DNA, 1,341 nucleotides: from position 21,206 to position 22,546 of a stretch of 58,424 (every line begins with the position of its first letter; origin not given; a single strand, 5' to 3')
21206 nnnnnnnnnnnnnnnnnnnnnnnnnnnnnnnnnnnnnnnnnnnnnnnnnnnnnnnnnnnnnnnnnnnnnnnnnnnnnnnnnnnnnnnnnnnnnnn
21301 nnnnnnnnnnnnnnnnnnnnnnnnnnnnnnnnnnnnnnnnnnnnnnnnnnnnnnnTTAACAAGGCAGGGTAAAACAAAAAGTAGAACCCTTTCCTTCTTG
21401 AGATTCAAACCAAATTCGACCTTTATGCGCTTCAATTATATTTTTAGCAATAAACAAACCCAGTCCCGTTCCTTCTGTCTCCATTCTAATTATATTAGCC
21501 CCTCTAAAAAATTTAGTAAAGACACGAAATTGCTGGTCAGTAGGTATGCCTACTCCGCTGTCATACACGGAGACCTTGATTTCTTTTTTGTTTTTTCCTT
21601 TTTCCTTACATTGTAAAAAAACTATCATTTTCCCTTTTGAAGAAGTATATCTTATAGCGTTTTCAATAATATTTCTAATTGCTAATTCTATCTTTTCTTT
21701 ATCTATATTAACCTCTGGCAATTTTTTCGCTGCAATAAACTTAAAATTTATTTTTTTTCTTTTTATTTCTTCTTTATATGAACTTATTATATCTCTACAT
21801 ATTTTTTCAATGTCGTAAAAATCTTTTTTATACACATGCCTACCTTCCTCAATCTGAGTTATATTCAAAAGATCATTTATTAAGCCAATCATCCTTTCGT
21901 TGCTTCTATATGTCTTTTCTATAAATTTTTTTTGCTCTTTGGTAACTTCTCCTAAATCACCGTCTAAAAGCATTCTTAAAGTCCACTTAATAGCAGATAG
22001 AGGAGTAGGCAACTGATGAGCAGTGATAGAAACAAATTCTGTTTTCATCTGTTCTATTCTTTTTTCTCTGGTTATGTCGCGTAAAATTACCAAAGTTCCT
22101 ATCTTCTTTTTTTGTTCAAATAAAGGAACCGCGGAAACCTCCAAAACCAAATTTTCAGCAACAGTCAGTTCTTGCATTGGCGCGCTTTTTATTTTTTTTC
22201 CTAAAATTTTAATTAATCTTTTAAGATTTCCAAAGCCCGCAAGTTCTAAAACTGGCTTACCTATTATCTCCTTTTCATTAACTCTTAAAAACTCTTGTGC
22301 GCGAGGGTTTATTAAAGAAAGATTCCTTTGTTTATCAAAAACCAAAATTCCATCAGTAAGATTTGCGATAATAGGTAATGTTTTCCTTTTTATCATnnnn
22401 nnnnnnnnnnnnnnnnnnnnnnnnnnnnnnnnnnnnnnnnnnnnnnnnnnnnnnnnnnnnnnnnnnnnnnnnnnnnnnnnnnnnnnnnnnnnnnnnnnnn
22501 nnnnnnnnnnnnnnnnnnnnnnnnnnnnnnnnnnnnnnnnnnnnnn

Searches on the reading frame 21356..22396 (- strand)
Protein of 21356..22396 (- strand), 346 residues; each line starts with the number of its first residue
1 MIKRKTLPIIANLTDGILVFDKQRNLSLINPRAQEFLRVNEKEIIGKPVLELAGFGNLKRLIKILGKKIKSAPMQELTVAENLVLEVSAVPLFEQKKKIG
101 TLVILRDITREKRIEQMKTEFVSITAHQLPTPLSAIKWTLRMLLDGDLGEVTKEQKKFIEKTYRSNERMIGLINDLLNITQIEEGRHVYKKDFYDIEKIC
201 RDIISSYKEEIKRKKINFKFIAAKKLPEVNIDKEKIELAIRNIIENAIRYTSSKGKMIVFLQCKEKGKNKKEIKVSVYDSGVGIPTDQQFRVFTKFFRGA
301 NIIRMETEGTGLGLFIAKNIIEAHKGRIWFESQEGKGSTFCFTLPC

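Call 11: search_protein_families(library=pfam, proteins=[window:21356-22396:-], max_evalue=0.01)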
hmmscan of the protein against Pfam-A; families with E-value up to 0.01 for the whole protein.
window:21356-22396:- (346 aa): 7 families
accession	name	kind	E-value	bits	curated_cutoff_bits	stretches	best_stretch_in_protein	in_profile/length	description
PF02518.31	HATPase_c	-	1.1e-25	90.7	26.4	1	232-345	2-108/111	Histidine kinase-, DNA gyrase B-, and HSP90-like ATPase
PF00512.31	HisKA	-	3.8e-14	52.9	26.9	1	117-185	1-66/66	His Kinase A (phospho-acceptor) domain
PF08448.16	PAS_4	-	4.8e-08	33.6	23.1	1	12-113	3-110/110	PAS fold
PF00989.32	PAS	-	3e-07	30.9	22.6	1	9-108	6-113/113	PAS fold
PF12860.13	PAS_7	-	3.9e-05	24.2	27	1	10-115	1-114/115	PAS fold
PF13426.13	PAS_9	-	6.1e-05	23.7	27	1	15-109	2-102/103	PAS domain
PF13188.13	PAS_8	-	0.0039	17.5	21.8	1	9-49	6-43/65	PAS domain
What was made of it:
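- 20010..22396 (-): Genes downstream of the fusion on the same strand: histidine kinase 21356-22396, response regulator 20989-21435, holA 20010-20987. Call 11.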
